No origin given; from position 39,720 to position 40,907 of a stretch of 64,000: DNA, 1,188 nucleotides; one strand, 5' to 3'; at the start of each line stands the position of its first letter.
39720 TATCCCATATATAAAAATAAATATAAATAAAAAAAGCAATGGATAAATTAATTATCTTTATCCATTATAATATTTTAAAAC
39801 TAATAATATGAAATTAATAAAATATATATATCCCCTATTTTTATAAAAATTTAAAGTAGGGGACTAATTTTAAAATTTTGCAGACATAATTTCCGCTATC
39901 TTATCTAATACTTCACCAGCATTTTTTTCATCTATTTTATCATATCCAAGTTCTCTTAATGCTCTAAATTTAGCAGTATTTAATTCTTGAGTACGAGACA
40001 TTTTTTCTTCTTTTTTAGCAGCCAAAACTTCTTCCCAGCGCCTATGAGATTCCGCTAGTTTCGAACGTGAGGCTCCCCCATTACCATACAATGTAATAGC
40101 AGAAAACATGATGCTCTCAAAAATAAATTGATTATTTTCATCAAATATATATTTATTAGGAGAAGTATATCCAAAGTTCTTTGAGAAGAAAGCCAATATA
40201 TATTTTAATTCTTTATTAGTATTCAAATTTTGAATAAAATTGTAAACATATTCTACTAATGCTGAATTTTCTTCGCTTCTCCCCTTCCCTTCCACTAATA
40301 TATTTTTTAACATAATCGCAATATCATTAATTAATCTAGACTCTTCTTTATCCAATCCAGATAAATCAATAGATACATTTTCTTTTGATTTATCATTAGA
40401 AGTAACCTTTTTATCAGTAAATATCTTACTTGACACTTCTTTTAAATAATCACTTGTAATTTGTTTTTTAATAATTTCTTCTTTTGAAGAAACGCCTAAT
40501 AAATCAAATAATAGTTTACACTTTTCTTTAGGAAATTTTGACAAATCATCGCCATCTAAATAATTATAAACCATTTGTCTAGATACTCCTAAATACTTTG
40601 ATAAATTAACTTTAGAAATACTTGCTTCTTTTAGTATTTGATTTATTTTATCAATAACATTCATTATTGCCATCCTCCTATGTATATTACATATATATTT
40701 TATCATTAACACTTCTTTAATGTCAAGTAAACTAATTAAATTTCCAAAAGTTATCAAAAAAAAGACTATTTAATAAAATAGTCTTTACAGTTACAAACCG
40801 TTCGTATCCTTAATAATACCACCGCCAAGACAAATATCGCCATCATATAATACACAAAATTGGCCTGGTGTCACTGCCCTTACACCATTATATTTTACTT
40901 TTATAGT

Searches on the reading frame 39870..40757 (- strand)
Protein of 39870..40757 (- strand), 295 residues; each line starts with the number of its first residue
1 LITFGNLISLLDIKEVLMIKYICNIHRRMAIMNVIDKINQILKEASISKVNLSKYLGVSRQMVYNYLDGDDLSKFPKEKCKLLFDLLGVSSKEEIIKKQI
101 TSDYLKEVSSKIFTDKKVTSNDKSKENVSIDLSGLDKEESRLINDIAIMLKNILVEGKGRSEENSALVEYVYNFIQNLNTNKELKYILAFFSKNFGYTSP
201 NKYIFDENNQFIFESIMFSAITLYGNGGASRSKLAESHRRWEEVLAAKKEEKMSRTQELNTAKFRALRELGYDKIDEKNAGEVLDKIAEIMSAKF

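Call 8: search_protein_families(library=ncbifam, proteins=[window:39870-40757:-])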
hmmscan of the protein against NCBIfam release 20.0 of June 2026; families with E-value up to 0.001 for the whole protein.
window:39870-40757:- (295 aa): 0 families

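Call 23: search_protein_families(library=pfam, proteins=[window:39870-40757:-], max_evalue=0.0001)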
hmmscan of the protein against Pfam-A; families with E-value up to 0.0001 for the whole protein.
window:39870-40757:- (295 aa): 0 families

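Call 33: search_protein_families(library=pfam, proteins=[window:39870-40664:-], max_evalue=1)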
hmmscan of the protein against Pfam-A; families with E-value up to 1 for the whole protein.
window:39870-40664:- (264 aa): 8 families
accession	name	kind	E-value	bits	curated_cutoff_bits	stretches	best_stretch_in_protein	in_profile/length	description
PF20317.4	HTH_60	-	0.00028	21.7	24.1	1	3-58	6-62/140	Helix-turn-helix domain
PF08279.18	HTH_11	-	0.0047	17.2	25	1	6-37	4-37/55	HTH domain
PF01381.28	HTH_3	-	0.0048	17.3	23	1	9-60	3-52/55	Helix-turn-helix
PF13443.12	HTH_26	-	0.022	15.5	22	1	6-38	1-33/63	Cro/C1-type HTH DNA-binding domain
PF13309.12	HTH_22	-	0.039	14.4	29.6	1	21-37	47-63/63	HTH domain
PF02796.21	HTH_7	-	0.041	14.4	23.8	0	11-36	18-42/45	Helix-turn-helix domain of resolvase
PF05256.17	UPF0223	-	0.076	13.8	25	1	186-224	21-59/86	Uncharacterised protein family (UPF0223)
PF12728.13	HTH_17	-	0.081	13.6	27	1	22-44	8-30/51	Helix-turn-helix domain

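Call 40: search_solved_structures(query=window:39870-40664:-, max_evalue=1)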
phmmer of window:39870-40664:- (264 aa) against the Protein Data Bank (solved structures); distinct sequences matched with E-value up to 1: 2.
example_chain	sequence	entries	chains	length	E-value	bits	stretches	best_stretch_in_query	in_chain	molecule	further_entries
6t0b_m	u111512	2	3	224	0.15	15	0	190-216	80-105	Respiratory supercomplex factor 2, mitochondrial | RCF2; SYNONYM: Respiratory supercomplex factor 2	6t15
6lul_B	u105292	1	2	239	0.17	14.7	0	190-216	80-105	Respiratory supercomplex factor 2, mitochondrial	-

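Call 49: search_solved_structures(query=A1, max_evalue=1)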
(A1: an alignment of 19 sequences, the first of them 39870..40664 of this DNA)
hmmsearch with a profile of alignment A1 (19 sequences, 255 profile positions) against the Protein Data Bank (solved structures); distinct sequences matched with E-value up to 1: 4.
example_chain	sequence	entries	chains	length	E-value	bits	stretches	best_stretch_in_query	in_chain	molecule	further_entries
8fjg_A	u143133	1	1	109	0.12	15.1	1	68-114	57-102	H12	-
3drx_A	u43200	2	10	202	0.2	14.4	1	98-176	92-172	BTB/POZ domain-containing protein KCTD5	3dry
8u81_K1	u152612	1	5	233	0.28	13.9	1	98-175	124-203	BTB/POZ domain-containing protein KCTD5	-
8u7z_K1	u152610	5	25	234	0.28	13.9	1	98-176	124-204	BTB/POZ domain-containing protein KCTD5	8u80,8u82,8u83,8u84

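Call 50: search_protein_families(library=pfam, alignment_id=A1, max_evalue=0.01)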
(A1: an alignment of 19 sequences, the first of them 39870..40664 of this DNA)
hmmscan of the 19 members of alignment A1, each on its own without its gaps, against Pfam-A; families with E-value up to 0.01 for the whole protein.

A. member 1, window:39870-40664:- (264 aa): 3 families
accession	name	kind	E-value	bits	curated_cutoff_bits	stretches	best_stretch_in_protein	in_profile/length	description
PF20317.4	HTH_60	-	0.00028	21.7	24.1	1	3-58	6-62/140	Helix-turn-helix domain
PF08279.18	HTH_11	-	0.0047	17.2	25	0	6-37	4-37/55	HTH domain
PF01381.28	HTH_3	-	0.0048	17.3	23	0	9-60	3-52/55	Helix-turn-helix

B. families by the number of members that match (of 19 scanned): 11 families
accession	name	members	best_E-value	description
PF01381.28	HTH_3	16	3.3e-05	Helix-turn-helix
PF08279.18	HTH_11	15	0.00072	HTH domain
PF02796.21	HTH_7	11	0.00011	Helix-turn-helix domain of resolvase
PF13309.12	HTH_22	5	0.004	HTH domain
PF17762.8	HTH_ParB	3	0.0025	ParB HTH domain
PF15943.11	YdaS_toxin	3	0.0043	Bacterial toxin YdaS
PF20317.4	HTH_60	2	0.00028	Helix-turn-helix domain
PF12728.13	HTH_17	1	0.00022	Helix-turn-helix domain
PF16511.11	FERM_f0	1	0.0039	N-terminal or F0 domain of Talin-head FERM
PF13443.12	HTH_26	1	0.0069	Cro/C1-type HTH DNA-binding domain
PF13551.12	HTH_29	1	0.0084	Winged helix-turn helix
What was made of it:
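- Tried and rejected: HTH protein: no Pfam family above its cutoff, and no PDB sequence match even with a profile (calls 33, 40, 49, 50).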

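Call 55: predict_structure(protein=window:39870-40664:-)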
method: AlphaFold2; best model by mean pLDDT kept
length: 264 residues; sequences in the alignment: 1
mean_pLDDT: 53.2   pTM: 0.31
mean pLDDT of the five models: 53.2, 42.0, 41.0, 39.9, 38.4
residues with pLDDT >= 90: 0; 70-90: 42; 50-70: 102; < 50: 120
segments of 3 or more residues with pLDDT < 50: 82-99, 121-139, 148-150, 161-207, 220-222, 244-247, 257-264
pLDDT, mean of each block of 10 residues (from residue 1): 75 72 65 67 70 75 68 57 34 37 62 56 43 45 51 51 42 39 44 39 47 49 51 53 48 50 37
secondary structure, 60 per line:
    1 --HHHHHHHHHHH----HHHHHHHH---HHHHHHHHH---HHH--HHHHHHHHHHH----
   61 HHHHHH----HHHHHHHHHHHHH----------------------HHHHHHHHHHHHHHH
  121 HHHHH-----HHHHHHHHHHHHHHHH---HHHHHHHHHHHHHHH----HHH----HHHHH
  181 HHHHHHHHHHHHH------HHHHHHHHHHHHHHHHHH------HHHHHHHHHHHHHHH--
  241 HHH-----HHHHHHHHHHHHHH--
elements in order: H3-13 H18-25 H29-37 H46-56 H61-66 H71-83 H106-125 H131-146 H150-164 H176-193 H200-217 H224-238 H249-262
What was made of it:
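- Tried and rejected: The single-sequence AlphaFold model was poor (pLDDT 53, call 55).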

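Call 57: find_homologous_proteins(query=window:39870-40664:-, max_evalue=0.001)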
Query window:39870-40664:- (264 aa): 4727 proteins with E <= 0.001 among 5982 candidates; the best 120 are listed.
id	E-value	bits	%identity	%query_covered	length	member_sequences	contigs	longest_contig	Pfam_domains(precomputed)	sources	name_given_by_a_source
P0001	4.0e-161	552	100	100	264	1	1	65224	-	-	-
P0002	1.5e-141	488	86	100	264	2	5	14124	-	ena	-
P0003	3.3e-141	487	88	100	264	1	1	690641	-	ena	-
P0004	2.4e-138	477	86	100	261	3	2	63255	-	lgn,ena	-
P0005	2.3e-135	468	83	100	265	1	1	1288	-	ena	-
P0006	1.4e-134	465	84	100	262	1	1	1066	-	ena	-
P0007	1.3e-133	462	84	100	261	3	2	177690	-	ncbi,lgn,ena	-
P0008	6.9e-126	437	77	100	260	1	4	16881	-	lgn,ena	-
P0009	7.2e-126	437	77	100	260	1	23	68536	-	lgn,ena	-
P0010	7.9e-126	436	78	100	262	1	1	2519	-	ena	-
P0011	1.5e-125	436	77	100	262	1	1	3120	-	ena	-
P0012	4.3e-125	434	78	100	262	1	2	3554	-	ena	-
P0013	7.2e-125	433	78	100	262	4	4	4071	-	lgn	-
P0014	1.1e-124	433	78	100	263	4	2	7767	-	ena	-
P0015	3.2e-124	431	77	100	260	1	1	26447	-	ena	-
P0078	1.9e-108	380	68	100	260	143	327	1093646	-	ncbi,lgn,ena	-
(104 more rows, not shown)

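Call 60: find_encoding_contigs(protein=P0078, flank=10000, max_places=4)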
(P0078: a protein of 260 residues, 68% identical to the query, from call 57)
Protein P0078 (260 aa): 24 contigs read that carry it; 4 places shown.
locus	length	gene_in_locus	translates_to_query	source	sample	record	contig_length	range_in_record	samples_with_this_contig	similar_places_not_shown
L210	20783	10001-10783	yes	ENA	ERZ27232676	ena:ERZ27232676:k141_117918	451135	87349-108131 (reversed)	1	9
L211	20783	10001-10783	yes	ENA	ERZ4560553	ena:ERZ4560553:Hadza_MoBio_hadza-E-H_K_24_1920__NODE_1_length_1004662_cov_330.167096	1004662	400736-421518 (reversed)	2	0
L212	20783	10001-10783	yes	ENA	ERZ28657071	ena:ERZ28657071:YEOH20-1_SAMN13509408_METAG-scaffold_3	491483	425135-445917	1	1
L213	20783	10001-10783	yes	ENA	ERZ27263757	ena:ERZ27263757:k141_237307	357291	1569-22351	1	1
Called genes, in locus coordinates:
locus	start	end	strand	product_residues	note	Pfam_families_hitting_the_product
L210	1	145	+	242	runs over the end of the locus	PF22435:MRM3-like_sub_bind, PF00588:SpoU_methylase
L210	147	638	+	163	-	PF01782:RimM, PF24986:PRC_RimM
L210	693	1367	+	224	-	PF01746:tRNA_m1G_MT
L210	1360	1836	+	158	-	-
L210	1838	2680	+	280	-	PF00763:THF_DHG_CYH, PF02882:THF_DHG_CYH_C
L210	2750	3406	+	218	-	-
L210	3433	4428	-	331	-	PF13180:PDZ_2, PF17820:PDZ_6 (weak), PF05580:Peptidase_S55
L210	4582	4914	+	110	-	-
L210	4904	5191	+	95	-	-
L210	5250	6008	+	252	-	PF02535:Zip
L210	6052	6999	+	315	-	-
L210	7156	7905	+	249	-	-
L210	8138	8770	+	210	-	PF01944:SpoIIM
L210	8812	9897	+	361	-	PF02540:NAD_synthase (faint), PF03054:tRNA_Me_trans, PF20259:tRNA_Me_trans_M, PF20258:tRNA_Me_trans_C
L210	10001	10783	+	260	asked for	-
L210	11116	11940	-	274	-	PF23343:REP_ORF2-G2P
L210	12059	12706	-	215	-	-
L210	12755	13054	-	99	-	-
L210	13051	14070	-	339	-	-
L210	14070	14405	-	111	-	-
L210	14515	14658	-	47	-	-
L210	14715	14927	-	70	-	-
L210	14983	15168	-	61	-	-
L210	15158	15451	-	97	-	-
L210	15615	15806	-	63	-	-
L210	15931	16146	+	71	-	PF13560:HTH_31 (weak), PF01381:HTH_3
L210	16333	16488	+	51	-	-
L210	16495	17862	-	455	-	PF02878:PGM_PMM_I, PF02879:PGM_PMM_II, PF02880:PGM_PMM_III, PF00408:PGM_PMM_IV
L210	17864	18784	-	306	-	PF02899:Phage_int_SAM_1, PF00589:Phage_integrase, PF22823:MrpR_C_cat (weak)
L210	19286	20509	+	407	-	PF00464:SHMT, PF01053:Cys_Met_Meta_PP (weak), PF00155:Aminotran_1_2, PF01041:DegT_DnrJ_EryC1 (weak)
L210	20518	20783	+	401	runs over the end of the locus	PF05496:RuvB_N, PF06068:TIP49 (weak), PF00004:AAA, PF07728:AAA_5 (faint), PF16193:AAA_assoc_2, PF12002:MgsA_C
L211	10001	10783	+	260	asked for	-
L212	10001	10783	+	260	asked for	-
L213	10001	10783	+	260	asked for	-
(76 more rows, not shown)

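Call 66: search_protein_families(library=phrogs, proteins=[L210:11116-11940:-, L210:12059-12706:-, L210:12755-13054:-, L210:13051-14070:-, L210:14070-14405:-, L210:14715-14927:-, L210:14983-15168:-, L210:15158-15451:-, L210:15615-15806:-, L210:15931-16146:+], max_evalue=0.01)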
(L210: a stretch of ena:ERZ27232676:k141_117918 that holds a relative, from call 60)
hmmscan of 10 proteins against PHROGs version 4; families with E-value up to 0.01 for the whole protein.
L210:11116-11940:- (274 aa): 1 family
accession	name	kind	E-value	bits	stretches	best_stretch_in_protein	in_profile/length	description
phrog_3419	-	DNA, RNA and nucleotide metabolism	2.7e-18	67.5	1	20-252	30-249/289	rolling circle DNA replication initiation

L210:12059-12706:- (215 aa): 4 families
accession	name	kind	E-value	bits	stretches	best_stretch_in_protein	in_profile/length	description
phrog_197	-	moron, auxiliary metabolic gene and host takeover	2.2e-07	31.6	1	42-164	29-170/486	Zot-like toxin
phrog_20922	-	head and packaging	7.4e-06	26.1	1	89-153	70-136/318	head morphogenesis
phrog_168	-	DNA, RNA and nucleotide metabolism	0.0033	18.2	1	18-126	27-127/314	clamp loader of DNA polymerase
phrog_2666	-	head and packaging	0.0041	16.8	0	96-151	421-476/555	terminase large subunit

L210:12755-13054:- (99 aa): 0 families

L210:13051-14070:- (339 aa): 1 family
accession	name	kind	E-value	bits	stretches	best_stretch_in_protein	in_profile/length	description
phrog_5763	-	unknown function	0.0089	16.3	0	170-225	99-154/283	-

L210:14070-14405:- (111 aa): 0 families

L210:14715-14927:- (70 aa): 0 families

L210:14983-15168:- (61 aa): 0 families

L210:15158-15451:- (97 aa): 0 families

L210:15615-15806:- (63 aa): 0 families

L210:15931-16146:+ (71 aa): 13 families
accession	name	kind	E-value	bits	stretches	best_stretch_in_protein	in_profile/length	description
phrog_3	-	transcription regulation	1.4e-06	29.3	1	6-61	85-136/430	transcriptional repressor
phrog_8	-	transcription regulation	2.8e-06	28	1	9-63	159-209/346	transcriptional regulator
phrog_7950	-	transcription regulation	1.1e-05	26.4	1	10-47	8-44/68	transcriptional repressor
phrog_14076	-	transcription regulation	1.7e-05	26.2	1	6-60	10-58/86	transcriptional regulator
phrog_2339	-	DNA, RNA and nucleotide metabolism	2.1e-05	25.4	1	15-68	31-84/98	HTH DNA binding protein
phrog_1373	-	transcription regulation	3.8e-05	24.7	1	12-67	66-120/166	transcriptional regulator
phrog_2439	-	transcription regulation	6.3e-05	23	1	10-61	8-58/367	transcriptional regulator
phrog_955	-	DNA, RNA and nucleotide metabolism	0.0002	22.1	1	12-49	27-63/142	HTH DNA binding protein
phrog_5823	-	transcription regulation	0.00036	20.8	1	16-58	13-55/404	transcriptional regulator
phrog_7241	-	transcription regulation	0.0011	20.1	1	9-58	61-109/122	transcriptional regulator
phrog_2967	-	transcription regulation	0.0032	18.1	1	15-58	16-58/225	transcriptional regulator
phrog_147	-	transcription regulation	0.0075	17.6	1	12-61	7-56/100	transcriptional regulator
phrog_34341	-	transcription regulation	0.0091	17.3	1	6-47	68-108/122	transcriptional regulator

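Call 67: search_protein_families(library=pfam, proteins=[L210:11116-11940:-, L210:12059-12706:-, L210:12755-13054:-, L210:13051-14070:-, L210:14070-14405:-, L210:14715-14927:-, L210:14983-15168:-, L210:15158-15451:-, L210:15615-15806:-, L210:15931-16146:+], max_evalue=0.01)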
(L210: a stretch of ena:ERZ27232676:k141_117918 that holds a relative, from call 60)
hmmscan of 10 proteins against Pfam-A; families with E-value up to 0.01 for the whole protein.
L210:11116-11940:- (274 aa): 1 family
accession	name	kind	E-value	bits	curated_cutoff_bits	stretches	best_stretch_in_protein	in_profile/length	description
PF23343.2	REP_ORF2-G2P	-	4.5e-15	56.2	27.8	1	96-214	2-98/99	Replication-associated protein ORF2/G2P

L210:12059-12706:- (215 aa): 2 families
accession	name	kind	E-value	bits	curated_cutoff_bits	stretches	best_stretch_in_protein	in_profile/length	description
PF05707.18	Zot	-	2.9e-05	24.1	20.3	0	41-66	2-27/197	Zonular occludens toxin (Zot)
PF00004.35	AAA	-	4.5e-05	24.3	21.2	1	43-155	2-125/131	ATPase family associated with various cellular activities (AAA)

L210:12755-13054:- (99 aa): 0 families

L210:13051-14070:- (339 aa): 1 family
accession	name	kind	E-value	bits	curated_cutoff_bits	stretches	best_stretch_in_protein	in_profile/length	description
PF15035.11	Rootletin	-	0.0079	16.7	36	0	185-226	76-119/188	Ciliary rootlet component, centrosome cohesion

L210:14070-14405:- (111 aa): 0 families

L210:14715-14927:- (70 aa): 0 families

L210:14983-15168:- (61 aa): 0 families

L210:15158-15451:- (97 aa): 0 families

L210:15615-15806:- (63 aa): 0 families

L210:15931-16146:+ (71 aa): 3 families
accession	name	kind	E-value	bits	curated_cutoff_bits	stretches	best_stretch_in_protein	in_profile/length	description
PF01381.28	HTH_3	-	1e-07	32.3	23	1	15-60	2-46/55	Helix-turn-helix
PF13560.12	HTH_31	-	2.6e-06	28.1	27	1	15-48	7-39/64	Helix-turn-helix domain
PF12844.13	HTH_19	-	0.0034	17.7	30.2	1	14-59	4-48/64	Helix-turn-helix domain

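Call 69: predict_structure(alignment_id=A2)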
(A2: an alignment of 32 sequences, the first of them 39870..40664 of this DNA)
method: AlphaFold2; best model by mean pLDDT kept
length: 264 residues; sequences in the alignment: 32
mean_pLDDT: 69.6   pTM: 0.38
mean pLDDT of the five models: 69.6, 67.1, 62.8, 62.7, 60.8
residues with pLDDT >= 90: 18; 70-90: 133; 50-70: 60; < 50: 53
segments of 3 or more residues with pLDDT < 50: 84-97, 148-152, 167-198
pLDDT, mean of each block of 10 residues (from residue 1): 88 88 78 81 81 89 88 87 43 46 77 79 68 70 57 52 47 42 48 49 61 61 73 88 86 86 66
secondary structure, 60 per line:
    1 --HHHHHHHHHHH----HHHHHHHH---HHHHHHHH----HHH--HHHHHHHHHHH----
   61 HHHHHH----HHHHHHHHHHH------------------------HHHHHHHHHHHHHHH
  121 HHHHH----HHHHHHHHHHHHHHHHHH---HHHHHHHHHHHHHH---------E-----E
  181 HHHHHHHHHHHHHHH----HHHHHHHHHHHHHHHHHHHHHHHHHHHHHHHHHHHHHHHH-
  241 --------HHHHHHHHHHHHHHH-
elements in order: H3-13 H18-25 H29-36 H46-56 H61-66 H71-81 H106-125 H130-147 H151-164 H181-195 H200-239 H249-263
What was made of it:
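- Tried and rejected: With 32 homologues pLDDT was 69.6 and pTM 0.38 (call 69).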

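Call 74: fold_search(model_id=the predicted structure, library=pdb)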
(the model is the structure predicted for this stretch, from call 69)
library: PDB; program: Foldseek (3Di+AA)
matches with E <= 10: 215; with E <= 0.001: 0
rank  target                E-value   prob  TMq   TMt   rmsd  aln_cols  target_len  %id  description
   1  6vli_D                5.2e-01  0.66  0.20  0.33  15.1       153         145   15  Crystal structure of transcriptional regulator from bacteriophage 186 (released 2021-06-16)
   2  4fbi_B                5.7e-01  0.99  0.21  0.63   2.6        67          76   19  Crystal Structure of an R46A mutant of the Restriction-Modification Controller Protein C.Esp1396I (Trigonal Form) (released 2013-04-10)
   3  7t5u                  6.0e-01  0.98  0.21  0.72   3.2        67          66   19  Structure of E. coli MS115-1 CapH N-terminal domain (released 2022-09-14)
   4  8ezt_B                6.0e-01  0.98  0.20  0.67   6.0        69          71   17  Crystal structure of HipB(Lp) from Legionella pneumophila (released 2023-09-27)
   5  8ezt_C                6.3e-01  0.98  0.20  0.68   6.1        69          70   17  Crystal structure of HipB(Lp) from Legionella pneumophila (released 2023-09-27)
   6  1pra_MODEL_1_A        8.5e-01  0.96  0.21  0.69   3.6        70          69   17  DETERMINATION OF THE NUCLEAR MAGNETIC RESONANCE SOLUTION STRUCTURE OF THE DNA-BINDING DOMAIN (RESIDUES 1 TO 69 (released 1993-10-31)
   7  8tac_A                8.9e-01  0.96  0.19  0.66   2.2        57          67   24  Designed DNA binding protein (released 2024-08-28)
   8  8ezt_A                8.9e-01  0.96  0.20  0.68   6.1        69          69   17  Crystal structure of HipB(Lp) from Legionella pneumophila (released 2023-09-27)
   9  2iv1_A                8.9e-01  0.57  0.18  0.30  12.6       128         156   12  SITE DIRECTED MUTAGENESIS OF KEY RESIDUES INVOLVED IN THE CATALYTIC MECHANISM OF CYANASE (released 2008-10-28)
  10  4ia8_A                9.4e-01  0.97  0.21  0.63   2.5        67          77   19  Crystal Structure of a Y37A mutant of the Restriction-Modification Controller Protein C.Esp1396I (released 2013-12-11)
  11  3g5g_M                9.4e-01  0.80  0.19  0.52   3.7        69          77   22  Crystal Structure of the Wild-Type Restriction-Modification Controller Protein C.Esp1396I (released 2009-08-25)
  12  2ef8_B                9.8e-01  0.87  0.19  0.55   6.7        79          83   18  Crystal structure of C.EcoT38IS (released 2008-02-26)
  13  8v32_J                9.8e-01  0.21  0.23  0.15  19.3       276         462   11  TnsD-TnsC-DNA complex (released 2024-10-16)
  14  7o74_A                1.0e+00  0.60  0.19  0.31  12.9       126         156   14  Structure of cyanase from Pseudomonas lactis (released 2021-04-21)
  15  2ef8_A                1.1e+00  0.63  0.18  0.48  10.5        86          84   15  Crystal structure of C.EcoT38IS (released 2008-02-26)
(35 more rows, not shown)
